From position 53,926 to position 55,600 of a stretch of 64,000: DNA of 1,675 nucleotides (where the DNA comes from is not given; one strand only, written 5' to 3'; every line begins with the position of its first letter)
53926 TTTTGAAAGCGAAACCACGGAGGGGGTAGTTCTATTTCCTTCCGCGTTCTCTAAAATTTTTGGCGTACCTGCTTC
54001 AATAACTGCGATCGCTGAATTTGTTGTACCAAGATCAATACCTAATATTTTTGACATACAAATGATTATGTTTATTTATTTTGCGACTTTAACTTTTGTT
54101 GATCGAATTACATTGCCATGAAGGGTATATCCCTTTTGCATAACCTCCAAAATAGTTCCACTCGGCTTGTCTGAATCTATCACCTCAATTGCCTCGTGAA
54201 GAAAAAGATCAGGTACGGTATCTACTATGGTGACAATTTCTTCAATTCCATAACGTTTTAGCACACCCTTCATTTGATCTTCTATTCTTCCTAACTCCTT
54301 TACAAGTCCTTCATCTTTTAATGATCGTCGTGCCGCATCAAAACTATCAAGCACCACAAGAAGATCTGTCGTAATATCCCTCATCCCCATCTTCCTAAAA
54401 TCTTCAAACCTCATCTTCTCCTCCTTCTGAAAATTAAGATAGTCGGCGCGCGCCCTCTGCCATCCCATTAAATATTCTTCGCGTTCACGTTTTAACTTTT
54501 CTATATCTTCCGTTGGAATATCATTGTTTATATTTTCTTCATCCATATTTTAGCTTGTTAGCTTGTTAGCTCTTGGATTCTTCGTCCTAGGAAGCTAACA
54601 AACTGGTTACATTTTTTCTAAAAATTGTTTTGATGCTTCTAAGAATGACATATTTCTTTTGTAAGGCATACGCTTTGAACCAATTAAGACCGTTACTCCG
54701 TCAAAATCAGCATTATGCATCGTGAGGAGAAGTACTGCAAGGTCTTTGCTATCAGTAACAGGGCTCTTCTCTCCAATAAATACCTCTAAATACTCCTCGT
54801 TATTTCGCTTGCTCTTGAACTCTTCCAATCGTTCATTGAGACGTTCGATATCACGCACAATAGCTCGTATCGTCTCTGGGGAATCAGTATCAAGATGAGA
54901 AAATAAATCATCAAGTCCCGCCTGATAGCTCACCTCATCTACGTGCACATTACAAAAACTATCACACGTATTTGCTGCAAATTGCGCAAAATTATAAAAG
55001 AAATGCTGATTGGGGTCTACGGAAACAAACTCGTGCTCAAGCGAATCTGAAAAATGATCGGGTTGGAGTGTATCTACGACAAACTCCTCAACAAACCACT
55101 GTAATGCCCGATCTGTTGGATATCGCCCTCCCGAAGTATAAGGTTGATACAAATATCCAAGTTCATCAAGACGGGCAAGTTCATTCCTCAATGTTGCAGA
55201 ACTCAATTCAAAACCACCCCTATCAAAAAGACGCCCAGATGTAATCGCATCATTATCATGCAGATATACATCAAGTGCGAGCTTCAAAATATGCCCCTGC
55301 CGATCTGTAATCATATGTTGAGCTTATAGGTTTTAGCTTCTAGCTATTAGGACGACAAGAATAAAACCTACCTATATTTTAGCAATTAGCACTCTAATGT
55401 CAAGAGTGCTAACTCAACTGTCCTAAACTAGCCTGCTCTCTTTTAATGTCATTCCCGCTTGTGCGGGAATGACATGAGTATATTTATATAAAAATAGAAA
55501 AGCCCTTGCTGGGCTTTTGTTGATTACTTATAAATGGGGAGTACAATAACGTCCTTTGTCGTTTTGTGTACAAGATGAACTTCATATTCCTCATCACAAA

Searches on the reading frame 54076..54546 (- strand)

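Call 14: search_protein_families(library=pfam, proteins=[window:54076-54546:-], max_evalue=0.01)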
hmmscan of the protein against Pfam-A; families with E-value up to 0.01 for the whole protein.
window:54076-54546:- (156 aa): 1 family
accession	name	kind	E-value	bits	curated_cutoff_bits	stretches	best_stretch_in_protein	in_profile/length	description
PF01025.24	GrpE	-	5.4e-30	104.7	25.8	1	7-156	12-165/165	GrpE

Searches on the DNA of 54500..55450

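Call 42: search_rna_families(source=window, start=54500, end=55450, threshold=evalue, max_evalue=10)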
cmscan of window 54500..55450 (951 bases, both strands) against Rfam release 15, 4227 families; matches with E-value up to 10: 2.
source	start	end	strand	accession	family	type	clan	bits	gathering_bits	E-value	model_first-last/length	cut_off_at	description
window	54935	55007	-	RF02759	LasI_thermometer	Cis-reg; thermoregulator;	-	15.8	76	6.3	1-110/110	no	LasI 5' UTR ROSE like thermometer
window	55379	55426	-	RF00664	mir-223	Gene; miRNA;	-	14.5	57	2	31-81/106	no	mir-223 microRNA precursor family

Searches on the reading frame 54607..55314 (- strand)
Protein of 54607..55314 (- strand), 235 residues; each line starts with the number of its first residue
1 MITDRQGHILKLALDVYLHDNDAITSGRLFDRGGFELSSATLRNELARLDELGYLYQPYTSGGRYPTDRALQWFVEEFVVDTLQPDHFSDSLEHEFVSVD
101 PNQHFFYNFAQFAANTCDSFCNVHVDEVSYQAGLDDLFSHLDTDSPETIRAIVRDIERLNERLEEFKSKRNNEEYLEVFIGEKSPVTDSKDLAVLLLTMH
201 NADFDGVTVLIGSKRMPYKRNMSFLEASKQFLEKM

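Call 14: search_protein_families(library=pfam, proteins=[window:54607-55314:-], max_evalue=0.01)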
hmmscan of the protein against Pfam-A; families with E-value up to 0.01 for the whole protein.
window:54607-55314:- (235 aa): 2 families
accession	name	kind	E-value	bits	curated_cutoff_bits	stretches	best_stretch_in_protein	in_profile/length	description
PF01628.27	HrcA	-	1.3e-07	32.2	22.2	1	117-221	116-214/215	HrcA protein C terminal domain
PF08279.18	HTH_11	-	0.0011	19.3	25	0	150-171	30-51/55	HTH domain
